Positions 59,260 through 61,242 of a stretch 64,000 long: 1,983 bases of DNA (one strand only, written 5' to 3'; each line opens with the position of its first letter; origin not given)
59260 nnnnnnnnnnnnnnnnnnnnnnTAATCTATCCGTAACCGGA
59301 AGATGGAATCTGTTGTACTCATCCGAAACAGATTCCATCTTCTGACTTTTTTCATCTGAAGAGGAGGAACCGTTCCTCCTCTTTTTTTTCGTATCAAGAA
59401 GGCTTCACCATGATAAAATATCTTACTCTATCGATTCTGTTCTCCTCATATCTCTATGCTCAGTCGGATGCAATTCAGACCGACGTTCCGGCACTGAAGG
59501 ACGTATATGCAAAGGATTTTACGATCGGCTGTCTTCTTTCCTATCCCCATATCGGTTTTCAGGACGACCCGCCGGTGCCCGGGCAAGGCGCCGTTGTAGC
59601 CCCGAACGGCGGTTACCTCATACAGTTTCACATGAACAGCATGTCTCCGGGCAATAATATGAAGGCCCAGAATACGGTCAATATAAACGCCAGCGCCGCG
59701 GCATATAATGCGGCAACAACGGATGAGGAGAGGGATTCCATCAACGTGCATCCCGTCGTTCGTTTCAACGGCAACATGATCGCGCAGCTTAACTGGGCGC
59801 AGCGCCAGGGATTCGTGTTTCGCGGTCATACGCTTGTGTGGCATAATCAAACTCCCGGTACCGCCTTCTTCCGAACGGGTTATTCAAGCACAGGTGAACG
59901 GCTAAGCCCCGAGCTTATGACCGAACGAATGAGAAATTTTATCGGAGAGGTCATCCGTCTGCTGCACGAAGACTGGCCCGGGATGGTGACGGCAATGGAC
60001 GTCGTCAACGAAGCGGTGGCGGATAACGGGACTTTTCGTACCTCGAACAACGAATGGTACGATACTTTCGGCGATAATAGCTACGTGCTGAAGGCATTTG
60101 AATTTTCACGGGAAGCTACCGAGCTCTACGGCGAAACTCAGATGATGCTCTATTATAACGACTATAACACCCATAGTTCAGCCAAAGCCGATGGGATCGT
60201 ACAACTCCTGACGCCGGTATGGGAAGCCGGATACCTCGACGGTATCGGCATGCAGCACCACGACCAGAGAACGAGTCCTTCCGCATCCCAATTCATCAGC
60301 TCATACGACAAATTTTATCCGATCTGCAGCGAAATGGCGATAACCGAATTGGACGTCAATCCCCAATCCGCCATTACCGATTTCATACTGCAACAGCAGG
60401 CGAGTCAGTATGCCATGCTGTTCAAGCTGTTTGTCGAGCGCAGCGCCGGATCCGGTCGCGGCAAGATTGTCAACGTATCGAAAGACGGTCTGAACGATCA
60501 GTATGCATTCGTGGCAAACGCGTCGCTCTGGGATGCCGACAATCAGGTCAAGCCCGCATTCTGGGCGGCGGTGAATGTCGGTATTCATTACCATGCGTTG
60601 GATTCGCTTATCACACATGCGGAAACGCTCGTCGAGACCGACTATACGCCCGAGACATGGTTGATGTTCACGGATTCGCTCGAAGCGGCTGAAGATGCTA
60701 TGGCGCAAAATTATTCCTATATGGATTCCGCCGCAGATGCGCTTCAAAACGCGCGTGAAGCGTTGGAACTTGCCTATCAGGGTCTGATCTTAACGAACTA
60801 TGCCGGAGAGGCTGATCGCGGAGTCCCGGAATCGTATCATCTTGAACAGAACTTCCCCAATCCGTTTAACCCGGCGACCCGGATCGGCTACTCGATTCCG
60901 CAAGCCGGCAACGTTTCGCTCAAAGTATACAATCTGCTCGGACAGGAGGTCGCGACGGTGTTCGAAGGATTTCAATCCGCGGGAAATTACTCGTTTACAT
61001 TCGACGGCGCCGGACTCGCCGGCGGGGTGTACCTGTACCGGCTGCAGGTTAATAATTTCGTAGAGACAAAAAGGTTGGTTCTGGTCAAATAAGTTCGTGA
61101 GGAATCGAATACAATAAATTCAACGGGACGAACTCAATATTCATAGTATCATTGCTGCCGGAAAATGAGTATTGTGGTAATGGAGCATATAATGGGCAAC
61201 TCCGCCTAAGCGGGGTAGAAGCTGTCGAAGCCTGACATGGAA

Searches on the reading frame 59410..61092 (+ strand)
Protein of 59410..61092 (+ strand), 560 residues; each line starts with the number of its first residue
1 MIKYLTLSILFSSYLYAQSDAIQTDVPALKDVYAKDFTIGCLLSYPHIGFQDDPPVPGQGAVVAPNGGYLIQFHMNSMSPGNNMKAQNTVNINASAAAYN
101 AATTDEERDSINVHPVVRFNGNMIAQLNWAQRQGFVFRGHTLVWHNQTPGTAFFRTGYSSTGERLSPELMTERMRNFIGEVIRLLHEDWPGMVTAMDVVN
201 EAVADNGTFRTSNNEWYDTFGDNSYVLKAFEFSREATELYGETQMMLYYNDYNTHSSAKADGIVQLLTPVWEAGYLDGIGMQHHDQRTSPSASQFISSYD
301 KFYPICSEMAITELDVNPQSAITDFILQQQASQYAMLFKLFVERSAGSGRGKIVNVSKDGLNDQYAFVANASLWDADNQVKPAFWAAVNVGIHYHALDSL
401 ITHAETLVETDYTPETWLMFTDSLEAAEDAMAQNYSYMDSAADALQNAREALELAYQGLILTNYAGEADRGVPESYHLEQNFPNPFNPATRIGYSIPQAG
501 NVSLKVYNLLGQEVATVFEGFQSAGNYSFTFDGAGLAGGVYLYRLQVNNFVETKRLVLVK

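Call 3: search_protein_families(library=pfam, proteins=[window:59410-61092:+], max_evalue=0.01)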
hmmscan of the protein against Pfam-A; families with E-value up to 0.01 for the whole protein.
window:59410-61092:+ (560 aa): 3 families
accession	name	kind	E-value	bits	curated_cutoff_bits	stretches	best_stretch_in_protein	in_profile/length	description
PF00331.26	Glyco_hydro_10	-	5.8e-54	183.9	22.1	1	70-389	31-310/311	Glycosyl hydrolase family 10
PF18962.6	Por_Secre_tail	-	1.8e-06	28.6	27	1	482-557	2-74/75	Secretion system C-terminal sorting domain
PF13860.13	FlgD_ig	-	1.1e-05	25.7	27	1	498-539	21-67/79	FlgD Ig-like domain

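Call 79: search_protein_families(library=ncbifam, proteins=[window:59410-61092:+], max_evalue=0.001)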
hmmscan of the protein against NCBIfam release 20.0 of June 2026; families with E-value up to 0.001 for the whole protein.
window:59410-61092:+ (560 aa): 5 families
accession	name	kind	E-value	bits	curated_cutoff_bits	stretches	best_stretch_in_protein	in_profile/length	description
NF041944.1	Xylase_Ferestase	equivalog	1.7e-23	82.7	1200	1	95-318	30-253/694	bifunctional endo-1,4-beta-xylanase/feruloyl esterase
TIGR04183.1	Por_Secre_tail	domain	1.1e-10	41.3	23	1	482-558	2-71/72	T9SS type A sorting domain-containing protein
NF038113.1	T9SSA_dep_M36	equivalog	4.8e-05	21.7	885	1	480-558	794-868/869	T9SS-dependent M36 family metallopeptidase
NF052323.1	T9SSA_dep_M6i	equivalog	0.00022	19.3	600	1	481-550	960-1029/1043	T9SS-dependent M6-like inactivated metalloprotease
NF047897.1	LctobiosidLnbX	equivalog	0.00079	17.3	2500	0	392-460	1416-1480/1498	lacto-N-biosidase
